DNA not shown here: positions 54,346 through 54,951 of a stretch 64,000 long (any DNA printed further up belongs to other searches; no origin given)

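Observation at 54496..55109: Cobalamin riboswitch hidden under a predicted 87-aa ORF, controlling a lone 101-aa protein of unknown function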

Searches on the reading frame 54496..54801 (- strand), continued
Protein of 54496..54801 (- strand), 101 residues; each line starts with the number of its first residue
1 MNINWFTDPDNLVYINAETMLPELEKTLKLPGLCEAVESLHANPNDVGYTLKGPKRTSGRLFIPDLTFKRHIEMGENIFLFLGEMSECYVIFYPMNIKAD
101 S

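Call 43: search_protein_representatives(alignment_id=A1)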
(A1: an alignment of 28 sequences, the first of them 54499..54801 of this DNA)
Query: 28 sequences, 101 profile positions. Proteins with E-value up to 0.001 (for the whole library): 103; up to 1e-10: 63; up to 1e-30: 8. The best 103 are listed.
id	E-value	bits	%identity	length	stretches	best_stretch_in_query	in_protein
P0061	9.3e-43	160.5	-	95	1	1-95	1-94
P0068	1.4e-36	140.7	-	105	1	1-97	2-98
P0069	3.3e-34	133.1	-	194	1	1-97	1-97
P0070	3.7e-34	132.9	-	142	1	1-86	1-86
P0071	5.2e-34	132.5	-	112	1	11-96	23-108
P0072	2.1e-32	127.3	-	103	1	1-82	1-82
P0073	1.0e-31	125.1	-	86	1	22-98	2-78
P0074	1.8e-31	124.3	-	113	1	22-98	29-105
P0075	5.9e-30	119.4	-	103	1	1-79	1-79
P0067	3.4e-29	117.0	-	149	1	22-96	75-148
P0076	1.0e-27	112.3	-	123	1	1-78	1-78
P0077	1.1e-27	112.1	-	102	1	1-94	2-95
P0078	1.2e-26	108.8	-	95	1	30-99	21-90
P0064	5.9e-26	106.6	-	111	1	26-97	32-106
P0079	1.3e-25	105.5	-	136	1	1-92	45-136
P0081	1.1e-24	102.5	-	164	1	2-98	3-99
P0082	2.6e-24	101.3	-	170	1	2-96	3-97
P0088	9.5e-21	89.9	-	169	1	1-94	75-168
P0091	1.3e-19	86.2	-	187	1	1-93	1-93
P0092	2.0e-19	85.6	-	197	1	1-78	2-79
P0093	4.7e-19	84.5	-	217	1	3-94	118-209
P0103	1.8e-16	76.2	-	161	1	28-95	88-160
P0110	1.2e-14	70.3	-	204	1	4-89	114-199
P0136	1.5e-08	50.7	-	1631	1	27-71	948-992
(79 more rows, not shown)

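Call 44: search_protein_families(library=pfam, proteins=[P0069, P0081, P0082, P0088, P0091, P0092, P0093, P0110, P0103, P0136], max_evalue=0.01)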
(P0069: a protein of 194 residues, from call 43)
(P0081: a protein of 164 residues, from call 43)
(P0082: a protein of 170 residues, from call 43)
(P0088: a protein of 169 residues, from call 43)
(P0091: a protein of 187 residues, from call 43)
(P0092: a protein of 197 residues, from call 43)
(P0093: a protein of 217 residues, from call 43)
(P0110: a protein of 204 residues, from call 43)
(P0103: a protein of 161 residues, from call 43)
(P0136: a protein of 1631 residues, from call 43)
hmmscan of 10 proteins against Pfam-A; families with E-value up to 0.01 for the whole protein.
P0069 (194 aa): 1 family
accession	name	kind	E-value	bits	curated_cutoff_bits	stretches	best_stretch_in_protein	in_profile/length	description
PF04071.17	zf-like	-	1.7e-28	98.8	27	1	106-185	2-79/82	Cysteine-rich small domain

P0081 (164 aa): 1 family
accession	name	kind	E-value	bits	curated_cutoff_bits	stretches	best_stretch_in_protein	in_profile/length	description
PF18543.7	ID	-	0.0015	19.2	31.4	1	8-30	24-46/53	Intracellular delivery domain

P0082 (170 aa): 1 family
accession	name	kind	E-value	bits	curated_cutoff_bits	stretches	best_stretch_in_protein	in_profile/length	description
PF18543.7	ID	-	0.00092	19.9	31.4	1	8-30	24-46/53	Intracellular delivery domain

P0088 (169 aa): 0 families

P0091 (187 aa): 1 family
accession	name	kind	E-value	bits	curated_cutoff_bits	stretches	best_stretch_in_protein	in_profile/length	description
PF04071.17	zf-like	-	9.8e-24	83.5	27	1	102-181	2-80/82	Cysteine-rich small domain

P0092 (197 aa): 0 families

P0093 (217 aa): 0 families

P0110 (204 aa): 1 family
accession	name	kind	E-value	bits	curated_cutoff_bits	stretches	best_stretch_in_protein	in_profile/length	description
PF18780.6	HNH_repeat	-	0.0063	17.3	26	0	24-71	3-53/54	Homing endonuclease associated repeat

P0103 (161 aa): 3 families
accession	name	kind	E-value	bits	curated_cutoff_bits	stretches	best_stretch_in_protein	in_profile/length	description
PF00106.31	adh_short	-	2e-17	63.8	26.6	1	8-105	2-99/195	short chain dehydrogenase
PF13561.12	adh_short_C2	-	2.6e-12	47.3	27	1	13-100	1-90/236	Enoyl-(Acyl carrier protein) reductase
PF08659.16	KR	-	2e-07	31.6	22.6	1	8-108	2-106/180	KR domain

P0136 (1631 aa): 3 families
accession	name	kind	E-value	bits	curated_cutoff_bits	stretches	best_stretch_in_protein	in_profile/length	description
PF01468.23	GA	-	6e-07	30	24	0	1601-1623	31-53/55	GA module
PF16272.10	DUF4925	-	0.0024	17.9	28.5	0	404-445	170-211/324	Domain of unknown function (DUF4925)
PF16837.10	SF3A3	-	0.0089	16.5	27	0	1005-1028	13-36/49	Pre-mRNA-splicing factor SF3A3, of SF3a complex, Prp9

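Call 59: find_homologous_proteins(query=L005:6311-6613:+, max_evalue=0.00001)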
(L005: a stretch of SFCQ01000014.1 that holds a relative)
Query L005:6311-6613:+ (101 aa): 2428 proteins with E <= 0.00001 among 2428 candidates; the best 120 are listed.
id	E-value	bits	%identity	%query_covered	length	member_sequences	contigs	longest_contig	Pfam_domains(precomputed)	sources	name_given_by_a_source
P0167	3.1e-63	229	98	100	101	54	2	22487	PF04071.18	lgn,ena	-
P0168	8.5e-63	227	97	100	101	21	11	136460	PF04071.18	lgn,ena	-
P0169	2.5e-50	187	80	98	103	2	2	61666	PF04071.18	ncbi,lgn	-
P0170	5.7e-50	186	76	98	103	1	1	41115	PF04071.18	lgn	-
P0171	6.4e-49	183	80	95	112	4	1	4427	PF04071.18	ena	-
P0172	3.6e-48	180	78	95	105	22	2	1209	PF04071.18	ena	-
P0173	5.5e-48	180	78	95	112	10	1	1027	PF04071.18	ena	-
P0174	9.4e-48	179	82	95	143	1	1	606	PF04071.18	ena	-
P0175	1.5e-47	178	76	95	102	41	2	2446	PF04071.18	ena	-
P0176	2.5e-47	178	80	91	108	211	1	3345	PF04071.18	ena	-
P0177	4.9e-47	177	75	95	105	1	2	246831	PF04071.18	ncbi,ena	-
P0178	1.0e-46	176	81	90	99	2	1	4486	PF04071.18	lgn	-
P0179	1.3e-46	175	79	93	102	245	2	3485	PF04071.18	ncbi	-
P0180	4.7e-46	174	79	93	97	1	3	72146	PF04071.18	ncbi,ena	-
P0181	1.1e-45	172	74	94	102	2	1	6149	PF04071.18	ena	-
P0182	1.3e-45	172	69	95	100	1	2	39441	PF04071.18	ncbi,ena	-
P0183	3.3e-45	171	69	93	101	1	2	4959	PF04071.18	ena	-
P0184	4.0e-45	171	73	94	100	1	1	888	PF04071.18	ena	-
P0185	1.3e-44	169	74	93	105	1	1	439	PF04071.18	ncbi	-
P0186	1.5e-44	169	72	98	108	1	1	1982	PF04071.18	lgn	-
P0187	3.7e-44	167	74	92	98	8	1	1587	PF04071.18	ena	-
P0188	6.4e-44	167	74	92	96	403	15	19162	PF04071.18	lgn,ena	-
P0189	8.6e-44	166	69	97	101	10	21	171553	PF04071.18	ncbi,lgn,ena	-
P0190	8.6e-44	166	74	92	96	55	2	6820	PF04071.18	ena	-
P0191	1.1e-43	166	72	93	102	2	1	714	PF04071.18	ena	-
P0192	1.4e-43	166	71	94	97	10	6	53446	PF04071.18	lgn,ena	-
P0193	2.1e-43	165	75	90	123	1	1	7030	PF04071.18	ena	-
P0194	2.2e-43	165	75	90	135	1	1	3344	PF04071.18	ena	-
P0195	2.3e-43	165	76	88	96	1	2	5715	PF04071.18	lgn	-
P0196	2.5e-43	165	73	95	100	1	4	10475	PF04071.18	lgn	-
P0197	2.6e-43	165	74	93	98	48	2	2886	PF04071.18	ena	-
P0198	2.8e-43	165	74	92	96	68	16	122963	PF04071.18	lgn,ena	-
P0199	3.3e-43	164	78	88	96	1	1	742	PF04071.18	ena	-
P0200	3.5e-43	164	72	93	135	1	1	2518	PF04071.18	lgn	-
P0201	3.7e-43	164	71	96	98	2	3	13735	PF04071.18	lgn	-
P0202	5.5e-43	164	71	93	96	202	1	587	PF04071.18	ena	-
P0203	8.3e-43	163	78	88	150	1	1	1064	PF04071.18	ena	-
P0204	9.0e-43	163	69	92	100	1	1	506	PF04071.18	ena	-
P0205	9.9e-43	163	73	93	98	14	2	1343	PF04071.18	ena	-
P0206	1.2e-42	163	72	98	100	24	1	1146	PF04071.18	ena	-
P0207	1.4e-42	162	69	97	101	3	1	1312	PF04071.18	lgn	-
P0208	1.4e-42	162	70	95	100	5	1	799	PF04071.18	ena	-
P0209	1.4e-42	162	73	94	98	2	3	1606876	PF04071.18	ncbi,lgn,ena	-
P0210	1.4e-42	162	75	90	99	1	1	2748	PF04071.18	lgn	-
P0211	1.6e-42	162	69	93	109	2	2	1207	PF04071.18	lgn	-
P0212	1.6e-42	162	75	90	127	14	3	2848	PF04071.18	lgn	-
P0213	1.7e-42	162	75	90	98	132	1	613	PF04071.18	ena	-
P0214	2.0e-42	162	69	92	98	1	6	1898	PF04071.18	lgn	-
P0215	2.1e-42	162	76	89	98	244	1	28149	PF04071.18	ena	-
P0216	2.9e-42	161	73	92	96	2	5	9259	PF04071.18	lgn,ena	-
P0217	3.5e-42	161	66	97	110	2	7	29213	PF04071.18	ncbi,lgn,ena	-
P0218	3.6e-42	161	74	90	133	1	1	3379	PF04071.18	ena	-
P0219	3.7e-42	161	72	92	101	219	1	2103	PF04071.18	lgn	-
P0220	3.8e-42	161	65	97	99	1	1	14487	PF04071.18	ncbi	-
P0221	5.1e-42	161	69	92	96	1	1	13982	PF04071.18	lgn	-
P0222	5.8e-42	160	67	97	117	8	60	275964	PF04071.18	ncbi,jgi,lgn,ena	jgi:Zn-finger protein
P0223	6.2e-42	160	71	95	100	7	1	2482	PF04071.18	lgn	-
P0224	6.8e-42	160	69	95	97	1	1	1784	PF04071.18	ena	-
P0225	7.2e-42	160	73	92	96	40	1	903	PF04071.18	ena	-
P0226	7.7e-42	160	73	92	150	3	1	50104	PF04071.18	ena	-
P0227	9.0e-42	160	65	97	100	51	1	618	PF04071.18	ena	-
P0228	9.4e-42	160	71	92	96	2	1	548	PF04071.18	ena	-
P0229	9.7e-42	160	68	92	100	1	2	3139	PF04071.18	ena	-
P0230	1.2e-41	159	68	97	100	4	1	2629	PF04071.18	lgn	-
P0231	1.3e-41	159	76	88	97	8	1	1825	PF04071.18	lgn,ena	-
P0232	1.4e-41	159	72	88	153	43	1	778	PF04071.18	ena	-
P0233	1.4e-41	159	74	87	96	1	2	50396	PF04071.18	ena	-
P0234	1.5e-41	159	73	90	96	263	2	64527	PF04071.18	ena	-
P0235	1.5e-41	159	76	87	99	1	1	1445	PF04071.18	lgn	-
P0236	1.6e-41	159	70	95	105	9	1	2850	PF04071.18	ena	-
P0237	2.0e-41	159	68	94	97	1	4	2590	PF04071.18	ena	-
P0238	2.1e-41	159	68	95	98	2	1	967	PF04071.18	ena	-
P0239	2.2e-41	158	72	92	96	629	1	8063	PF04071.18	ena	-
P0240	2.4e-41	158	68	97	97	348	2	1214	PF04071.18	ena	-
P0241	2.4e-41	158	71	92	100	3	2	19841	PF04071.18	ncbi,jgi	jgi:Zn-finger protein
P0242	2.7e-41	158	66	97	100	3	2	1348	PF04071.18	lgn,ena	-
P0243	2.9e-41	158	75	86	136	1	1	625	PF04071.18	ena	-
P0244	3.0e-41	158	73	90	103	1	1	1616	PF04071.18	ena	-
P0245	3.7e-41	158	68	94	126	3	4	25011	PF04071.18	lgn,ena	-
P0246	3.8e-41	158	67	96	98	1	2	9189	PF04071.18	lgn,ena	-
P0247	4.7e-41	157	69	94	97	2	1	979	PF04071.18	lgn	-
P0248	6.2e-41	157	63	100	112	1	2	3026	PF04071.18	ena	-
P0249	7.3e-41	157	67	94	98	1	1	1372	PF04071.18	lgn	-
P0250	7.7e-41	157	69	92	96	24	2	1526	PF04071.18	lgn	-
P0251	8.9e-41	157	65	97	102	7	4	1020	PF04071.18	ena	-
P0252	9.5e-41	156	74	90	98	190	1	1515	PF04071.18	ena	-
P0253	1.0e-40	156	73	90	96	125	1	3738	PF04071.18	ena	-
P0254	1.1e-40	156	67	97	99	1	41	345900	PF04071.18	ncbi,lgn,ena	-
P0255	1.1e-40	156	69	93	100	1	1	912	PF04071.18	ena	-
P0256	1.2e-40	156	72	88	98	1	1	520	PF04071.18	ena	-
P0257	1.2e-40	156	63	97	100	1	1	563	PF04071.18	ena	-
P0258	1.2e-40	156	65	97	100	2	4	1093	PF04071.18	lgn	-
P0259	1.4e-40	156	64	98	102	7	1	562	PF04071.18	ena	-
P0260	1.4e-40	156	71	94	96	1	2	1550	PF04071.18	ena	-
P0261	1.5e-40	156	68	97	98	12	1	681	PF04071.18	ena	-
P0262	1.6e-40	156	72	88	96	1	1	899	PF04071.18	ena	-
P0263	2.2e-40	155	69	95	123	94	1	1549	PF04071.18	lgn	-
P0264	2.2e-40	155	68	93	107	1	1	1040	PF04071.18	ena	-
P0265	2.2e-40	155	68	90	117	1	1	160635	PF04071.18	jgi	jgi:Zn-finger protein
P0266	2.4e-40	155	62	94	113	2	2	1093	PF04071.18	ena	-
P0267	2.9e-40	155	69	92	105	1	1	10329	PF04071.18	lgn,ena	-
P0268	3.0e-40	155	70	93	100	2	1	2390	PF04071.18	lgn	-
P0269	3.3e-40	155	67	97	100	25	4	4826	PF04071.18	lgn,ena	-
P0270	4.6e-40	154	67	96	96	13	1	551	PF04071.18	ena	-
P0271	4.9e-40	154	68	96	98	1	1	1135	PF04071.18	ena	-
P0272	4.9e-40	154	64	94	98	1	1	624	PF04071.18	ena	-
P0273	6.3e-40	154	69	95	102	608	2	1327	PF04071.18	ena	-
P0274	6.9e-40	154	70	92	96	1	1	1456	PF04071.18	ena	-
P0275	1.2e-39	153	68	95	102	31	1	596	PF04071.18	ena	-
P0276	1.2e-39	153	65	96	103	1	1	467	PF04071.18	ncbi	-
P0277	1.2e-39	153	65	98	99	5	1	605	PF04071.18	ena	-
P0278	1.3e-39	153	85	72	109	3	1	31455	PF04071.18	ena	-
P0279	1.6e-39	153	68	91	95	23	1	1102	PF04071.18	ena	-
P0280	1.6e-39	153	74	86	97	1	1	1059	PF04071.18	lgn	-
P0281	1.7e-39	152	62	97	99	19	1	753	PF04071.18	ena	-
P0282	1.9e-39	152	71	93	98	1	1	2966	PF04071.18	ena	-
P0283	2.1e-39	152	66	98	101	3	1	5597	PF04071.18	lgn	-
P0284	2.1e-39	152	71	93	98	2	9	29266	PF04071.18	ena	-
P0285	2.2e-39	152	71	93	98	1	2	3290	PF04071.18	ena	-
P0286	2.2e-39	152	69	97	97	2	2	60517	PF04071.18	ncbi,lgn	-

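Call 60: find_encoding_contigs(protein=P0222, flank=5000, max_places=2)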
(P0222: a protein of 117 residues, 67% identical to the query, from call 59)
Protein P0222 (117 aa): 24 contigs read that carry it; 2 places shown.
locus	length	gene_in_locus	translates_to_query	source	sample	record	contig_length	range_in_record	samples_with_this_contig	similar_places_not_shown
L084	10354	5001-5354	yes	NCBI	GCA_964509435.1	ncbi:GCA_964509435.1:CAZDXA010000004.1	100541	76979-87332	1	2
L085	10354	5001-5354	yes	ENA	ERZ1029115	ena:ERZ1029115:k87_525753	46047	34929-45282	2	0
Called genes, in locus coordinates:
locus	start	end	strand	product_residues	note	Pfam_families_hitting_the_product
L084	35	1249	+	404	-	PF00375:SDF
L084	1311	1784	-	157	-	-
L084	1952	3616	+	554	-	PF01656:CbiA, PF13500:AAA_26, PF07685:GATase_3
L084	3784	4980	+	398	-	PF02277:DBI_PRT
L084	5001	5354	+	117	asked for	PF04071:zf-like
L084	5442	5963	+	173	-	PF02283:CobU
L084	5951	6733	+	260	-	PF02654:CobS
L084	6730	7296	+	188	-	PF00300:His_Phos_1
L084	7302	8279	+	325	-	PF03186:CobD_Cbib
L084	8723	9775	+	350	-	PF00155:Aminotran_1_2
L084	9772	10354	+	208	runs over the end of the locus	PF01470:Peptidase_C15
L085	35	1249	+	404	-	PF00375:SDF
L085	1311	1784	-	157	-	-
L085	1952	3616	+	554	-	PF01656:CbiA, PF13500:AAA_26, PF07685:GATase_3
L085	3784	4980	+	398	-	PF02277:DBI_PRT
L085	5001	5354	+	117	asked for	PF04071:zf-like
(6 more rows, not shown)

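Call 61: find_encoding_contigs(protein=P0254, flank=5000, max_places=2)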
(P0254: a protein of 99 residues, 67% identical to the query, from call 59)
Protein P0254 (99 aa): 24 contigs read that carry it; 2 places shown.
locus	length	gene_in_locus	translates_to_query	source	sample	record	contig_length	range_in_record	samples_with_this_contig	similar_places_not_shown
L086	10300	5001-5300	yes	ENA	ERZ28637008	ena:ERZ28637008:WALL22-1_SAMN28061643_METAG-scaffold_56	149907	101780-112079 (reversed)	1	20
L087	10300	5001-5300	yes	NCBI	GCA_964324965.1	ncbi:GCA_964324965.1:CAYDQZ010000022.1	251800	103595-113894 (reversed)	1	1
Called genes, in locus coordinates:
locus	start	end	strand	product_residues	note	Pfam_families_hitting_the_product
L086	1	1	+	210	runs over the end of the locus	PF02570:CbiC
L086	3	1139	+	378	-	PF01888:CbiD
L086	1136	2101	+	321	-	PF03186:CobD_Cbib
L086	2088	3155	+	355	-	PF00155:Aminotran_1_2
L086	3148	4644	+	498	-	PF01656:CbiA, PF13500:AAA_26, PF07685:GATase_3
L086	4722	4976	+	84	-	PF18780:HNH_repeat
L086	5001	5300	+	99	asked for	PF04071:zf-like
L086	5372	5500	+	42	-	-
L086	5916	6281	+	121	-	PF01797:Y1_Tnp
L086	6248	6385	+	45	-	-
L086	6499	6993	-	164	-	-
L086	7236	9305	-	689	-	PF05708:Peptidase_C92 (faint), PF00877:NLPC_P60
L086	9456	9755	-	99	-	PF07022:Phage_CI_repr (weak), PF12844:HTH_19, PF13560:HTH_31, PF01381:HTH_3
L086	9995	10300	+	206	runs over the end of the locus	-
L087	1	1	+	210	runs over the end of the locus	PF02570:CbiC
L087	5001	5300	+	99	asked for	PF04071:zf-like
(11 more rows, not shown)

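Call 62: find_encoding_contigs(protein=P0209, flank=5000, max_places=2)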
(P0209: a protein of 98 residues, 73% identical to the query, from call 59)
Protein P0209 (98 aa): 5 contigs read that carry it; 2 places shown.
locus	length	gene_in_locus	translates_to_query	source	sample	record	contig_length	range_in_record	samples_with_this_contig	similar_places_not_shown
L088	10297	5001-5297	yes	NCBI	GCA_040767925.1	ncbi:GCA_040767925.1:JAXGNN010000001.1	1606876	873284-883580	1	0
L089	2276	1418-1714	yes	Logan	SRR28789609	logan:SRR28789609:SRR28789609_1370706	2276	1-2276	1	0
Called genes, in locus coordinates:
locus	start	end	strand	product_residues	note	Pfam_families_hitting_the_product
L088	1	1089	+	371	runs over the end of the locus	PF01979:Amidohydro_1, PF07969:Amidohydro_3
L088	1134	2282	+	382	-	PF01979:Amidohydro_1, PF07969:Amidohydro_3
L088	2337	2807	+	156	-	PF22381:Staph_reg_Sar_Rot (weak), PF12802:MarR_2, PF01047:MarR, PF13463:HTH_27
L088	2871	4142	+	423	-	PF07690:MFS_1, PF12832:MFS_1_like (faint), PF07690:MFS_1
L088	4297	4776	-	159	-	PF01243:PNPOx_N, PF12900:Pyridox_ox_2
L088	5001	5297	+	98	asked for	PF04071:zf-like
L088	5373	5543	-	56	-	-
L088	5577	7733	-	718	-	PF01926:MMR_HSR1, PF02421:FeoB_N, PF17910:FeoB_Cyto, PF07670:Gate, PF07664:FeoB_C, PF07670:Gate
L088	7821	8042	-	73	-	PF04023:FeoA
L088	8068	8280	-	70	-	PF04023:FeoA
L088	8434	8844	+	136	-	PF01325:Fe_dep_repress, PF02742:Fe_dep_repr_C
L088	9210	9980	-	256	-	-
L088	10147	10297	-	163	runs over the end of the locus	PF01196:Ribosomal_L17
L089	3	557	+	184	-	?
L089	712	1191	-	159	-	PF01243:PNPOx_N, PF12900:Pyridox_ox_2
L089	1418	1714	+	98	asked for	PF04071:zf-like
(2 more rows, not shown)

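Call 67: search_protein_families(library=padloc, proteins=[window:54499-54801:-, L036:6001-6300:+], max_evalue=1)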
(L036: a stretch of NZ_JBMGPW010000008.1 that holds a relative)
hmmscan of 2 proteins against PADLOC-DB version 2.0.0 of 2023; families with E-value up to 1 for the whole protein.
window:54499-54801:- (101 aa): 0 families

L036:6001-6300:+ (100 aa): 0 families

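Call 76: find_encoding_contigs(protein=P0008, flank=3000, max_places=5)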
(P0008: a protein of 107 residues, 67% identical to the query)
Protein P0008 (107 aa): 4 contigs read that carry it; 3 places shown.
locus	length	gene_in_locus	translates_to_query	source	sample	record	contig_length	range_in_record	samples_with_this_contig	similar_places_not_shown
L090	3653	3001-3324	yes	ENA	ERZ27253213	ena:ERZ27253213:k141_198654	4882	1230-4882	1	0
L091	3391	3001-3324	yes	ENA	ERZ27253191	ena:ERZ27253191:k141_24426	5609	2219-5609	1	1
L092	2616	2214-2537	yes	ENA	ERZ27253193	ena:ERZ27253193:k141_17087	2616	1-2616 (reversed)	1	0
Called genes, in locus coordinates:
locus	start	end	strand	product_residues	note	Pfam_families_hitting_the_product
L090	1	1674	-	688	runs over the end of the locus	PF00496:SBP_bac_5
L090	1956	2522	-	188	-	PF06130:PTAC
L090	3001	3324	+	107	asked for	-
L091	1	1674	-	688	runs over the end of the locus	PF00496:SBP_bac_5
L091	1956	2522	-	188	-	PF06130:PTAC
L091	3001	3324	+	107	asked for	-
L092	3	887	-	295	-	?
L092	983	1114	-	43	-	-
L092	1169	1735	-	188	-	PF06130:PTAC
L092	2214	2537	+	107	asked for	-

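Call 77: find_encoding_contigs(protein=P0006, flank=3000, max_places=5)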
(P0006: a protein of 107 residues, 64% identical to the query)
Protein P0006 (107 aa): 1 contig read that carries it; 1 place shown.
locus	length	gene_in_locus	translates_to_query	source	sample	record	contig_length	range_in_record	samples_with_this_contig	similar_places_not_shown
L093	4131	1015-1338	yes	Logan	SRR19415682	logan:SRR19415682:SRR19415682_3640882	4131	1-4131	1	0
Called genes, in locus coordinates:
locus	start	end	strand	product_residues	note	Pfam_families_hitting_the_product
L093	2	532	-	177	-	?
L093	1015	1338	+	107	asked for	-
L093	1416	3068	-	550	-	PF01019:G_glu_transpept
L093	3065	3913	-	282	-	PF04294:VanW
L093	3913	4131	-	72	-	?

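Call 79: predict_structure(protein=P0069)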
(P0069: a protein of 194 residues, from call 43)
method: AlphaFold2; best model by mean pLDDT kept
length: 194 residues; sequences in the alignment: 1
mean_pLDDT: 38.4   pTM: 0.27
mean pLDDT of the five models: 38.4, 33.7, 33.0, 32.6, 29.2
residues with pLDDT >= 90: 0; 70-90: 1; 50-70: 22; < 50: 171
segments of 3 or more residues with pLDDT < 50: 1-17, 27-30, 36-174, 176-178
pLDDT, mean of each block of 10 residues (from residue 1): 27 42 51 47 38 31 29 39 42 41 41 34 30 30 30 31 37 47 59 51
secondary structure, 60 per line:
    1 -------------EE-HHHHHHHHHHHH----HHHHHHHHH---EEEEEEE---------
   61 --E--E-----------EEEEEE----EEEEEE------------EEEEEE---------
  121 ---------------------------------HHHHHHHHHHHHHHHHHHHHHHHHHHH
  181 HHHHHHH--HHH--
elements in order: H17-28 H33-41 E45-51 E78-83 E88-93 E106-111 H154-187
